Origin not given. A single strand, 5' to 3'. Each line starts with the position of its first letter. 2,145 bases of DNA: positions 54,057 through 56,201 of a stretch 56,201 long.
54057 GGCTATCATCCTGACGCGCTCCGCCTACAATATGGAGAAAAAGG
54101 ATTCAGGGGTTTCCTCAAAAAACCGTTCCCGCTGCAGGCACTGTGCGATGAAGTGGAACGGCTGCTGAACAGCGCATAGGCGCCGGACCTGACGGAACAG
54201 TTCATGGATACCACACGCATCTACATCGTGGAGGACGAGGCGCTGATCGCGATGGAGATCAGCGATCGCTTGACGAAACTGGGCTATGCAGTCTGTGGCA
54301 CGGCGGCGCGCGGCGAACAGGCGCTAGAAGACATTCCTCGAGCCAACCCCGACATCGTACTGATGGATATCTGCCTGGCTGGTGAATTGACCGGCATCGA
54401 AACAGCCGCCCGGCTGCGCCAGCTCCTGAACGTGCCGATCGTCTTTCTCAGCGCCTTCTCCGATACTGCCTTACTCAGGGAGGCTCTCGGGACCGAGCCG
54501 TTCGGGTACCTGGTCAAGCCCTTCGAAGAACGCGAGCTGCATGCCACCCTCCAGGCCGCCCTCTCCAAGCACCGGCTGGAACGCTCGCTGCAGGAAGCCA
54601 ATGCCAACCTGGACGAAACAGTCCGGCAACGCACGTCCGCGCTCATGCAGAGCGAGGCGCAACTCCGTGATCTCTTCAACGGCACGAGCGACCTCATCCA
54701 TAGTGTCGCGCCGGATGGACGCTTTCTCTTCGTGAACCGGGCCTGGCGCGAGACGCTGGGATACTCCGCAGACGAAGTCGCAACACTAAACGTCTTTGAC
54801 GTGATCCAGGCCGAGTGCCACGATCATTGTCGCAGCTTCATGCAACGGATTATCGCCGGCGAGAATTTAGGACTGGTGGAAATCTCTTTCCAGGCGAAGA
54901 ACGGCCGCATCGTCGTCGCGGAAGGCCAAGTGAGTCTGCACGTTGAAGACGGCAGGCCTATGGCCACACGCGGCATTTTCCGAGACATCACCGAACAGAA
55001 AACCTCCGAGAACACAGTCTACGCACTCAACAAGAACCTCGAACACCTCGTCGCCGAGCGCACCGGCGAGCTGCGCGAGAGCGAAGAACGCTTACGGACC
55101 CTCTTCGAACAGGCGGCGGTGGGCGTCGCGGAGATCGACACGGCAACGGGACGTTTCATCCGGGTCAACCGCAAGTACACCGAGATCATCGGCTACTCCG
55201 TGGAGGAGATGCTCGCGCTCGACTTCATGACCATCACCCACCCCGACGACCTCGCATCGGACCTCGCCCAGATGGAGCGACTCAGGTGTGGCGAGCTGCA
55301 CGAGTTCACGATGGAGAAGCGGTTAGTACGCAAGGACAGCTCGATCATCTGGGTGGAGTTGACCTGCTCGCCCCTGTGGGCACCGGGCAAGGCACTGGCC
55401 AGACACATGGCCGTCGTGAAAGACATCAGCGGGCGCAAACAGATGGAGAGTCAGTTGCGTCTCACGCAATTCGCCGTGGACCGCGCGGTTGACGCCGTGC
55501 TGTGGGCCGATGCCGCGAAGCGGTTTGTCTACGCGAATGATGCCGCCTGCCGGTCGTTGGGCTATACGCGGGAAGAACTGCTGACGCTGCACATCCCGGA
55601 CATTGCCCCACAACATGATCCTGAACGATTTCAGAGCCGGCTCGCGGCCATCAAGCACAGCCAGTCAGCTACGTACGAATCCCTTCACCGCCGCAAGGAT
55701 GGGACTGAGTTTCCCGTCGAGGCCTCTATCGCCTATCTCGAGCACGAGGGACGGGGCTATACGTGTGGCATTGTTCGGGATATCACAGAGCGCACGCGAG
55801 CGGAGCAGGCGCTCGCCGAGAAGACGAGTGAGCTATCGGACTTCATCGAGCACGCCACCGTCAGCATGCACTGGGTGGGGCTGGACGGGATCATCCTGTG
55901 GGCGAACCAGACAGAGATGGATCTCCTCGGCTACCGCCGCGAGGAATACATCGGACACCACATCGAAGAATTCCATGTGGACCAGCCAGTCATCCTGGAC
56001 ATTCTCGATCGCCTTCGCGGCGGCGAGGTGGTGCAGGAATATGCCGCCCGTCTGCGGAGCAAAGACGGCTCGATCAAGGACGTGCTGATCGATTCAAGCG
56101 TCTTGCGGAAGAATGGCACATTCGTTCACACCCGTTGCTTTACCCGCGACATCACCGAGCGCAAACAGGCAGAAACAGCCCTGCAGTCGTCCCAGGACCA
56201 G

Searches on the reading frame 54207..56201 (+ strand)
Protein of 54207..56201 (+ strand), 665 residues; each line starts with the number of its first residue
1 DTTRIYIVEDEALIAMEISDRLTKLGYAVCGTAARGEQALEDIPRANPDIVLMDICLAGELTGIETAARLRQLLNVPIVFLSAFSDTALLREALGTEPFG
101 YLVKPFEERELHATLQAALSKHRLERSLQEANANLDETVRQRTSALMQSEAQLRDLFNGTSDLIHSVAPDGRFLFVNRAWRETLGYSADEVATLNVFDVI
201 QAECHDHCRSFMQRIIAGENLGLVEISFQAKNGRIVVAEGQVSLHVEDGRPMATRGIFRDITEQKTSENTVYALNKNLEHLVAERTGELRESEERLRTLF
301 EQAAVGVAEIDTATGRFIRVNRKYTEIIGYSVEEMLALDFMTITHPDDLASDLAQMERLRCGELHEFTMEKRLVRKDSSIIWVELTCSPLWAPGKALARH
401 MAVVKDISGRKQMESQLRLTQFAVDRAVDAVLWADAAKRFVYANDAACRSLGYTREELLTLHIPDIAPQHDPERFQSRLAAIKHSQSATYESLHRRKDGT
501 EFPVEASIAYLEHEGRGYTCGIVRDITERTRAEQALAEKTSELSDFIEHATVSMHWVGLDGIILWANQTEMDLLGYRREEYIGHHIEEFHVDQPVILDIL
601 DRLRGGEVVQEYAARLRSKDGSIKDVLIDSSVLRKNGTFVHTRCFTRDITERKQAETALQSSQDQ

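Call 77: search_protein_families(library=pfam, proteins=[window:54207-56201:+], max_evalue=0.01)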
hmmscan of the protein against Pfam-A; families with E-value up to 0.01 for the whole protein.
window:54207-56201:+ (665 aa): 10 families
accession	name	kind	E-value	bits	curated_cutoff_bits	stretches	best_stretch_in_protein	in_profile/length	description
PF13426.13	PAS_9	-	1.1e-56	189.8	27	4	434-528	7-103/103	PAS domain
PF00989.32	PAS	-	2.1e-43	147.4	22.6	4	294-406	1-112/113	PAS fold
PF08448.16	PAS_4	-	1.7e-35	122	23.1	4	425-531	2-110/110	PAS fold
PF08447.18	PAS_3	-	3.6e-31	107.7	25.6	3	318-391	2-76/89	PAS fold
PF13188.13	PAS_8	-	1.5e-26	91.7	21.8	3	294-348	1-54/65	PAS domain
PF00072.30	Response_reg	-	7.2e-22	78.1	30.2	1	5-115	1-110/111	Response regulator receiver domain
PF08670.17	MEKHLA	-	1e-09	38.9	23.7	1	436-520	47-132/143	MEKHLA domain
PF18095.7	PAS_12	-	2.9e-06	27.4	22.6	0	168-205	64-100/153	UPF0242 C-terminal PAS-like domain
PF24820.1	Diguanyl_cycl_sensor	-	0.00018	21.9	28.1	0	546-591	1-46/109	Diguanylate cyclase-like sensor domain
PF14598.12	PAS_11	-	0.00034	21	25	0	168-239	9-80/109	PAS domain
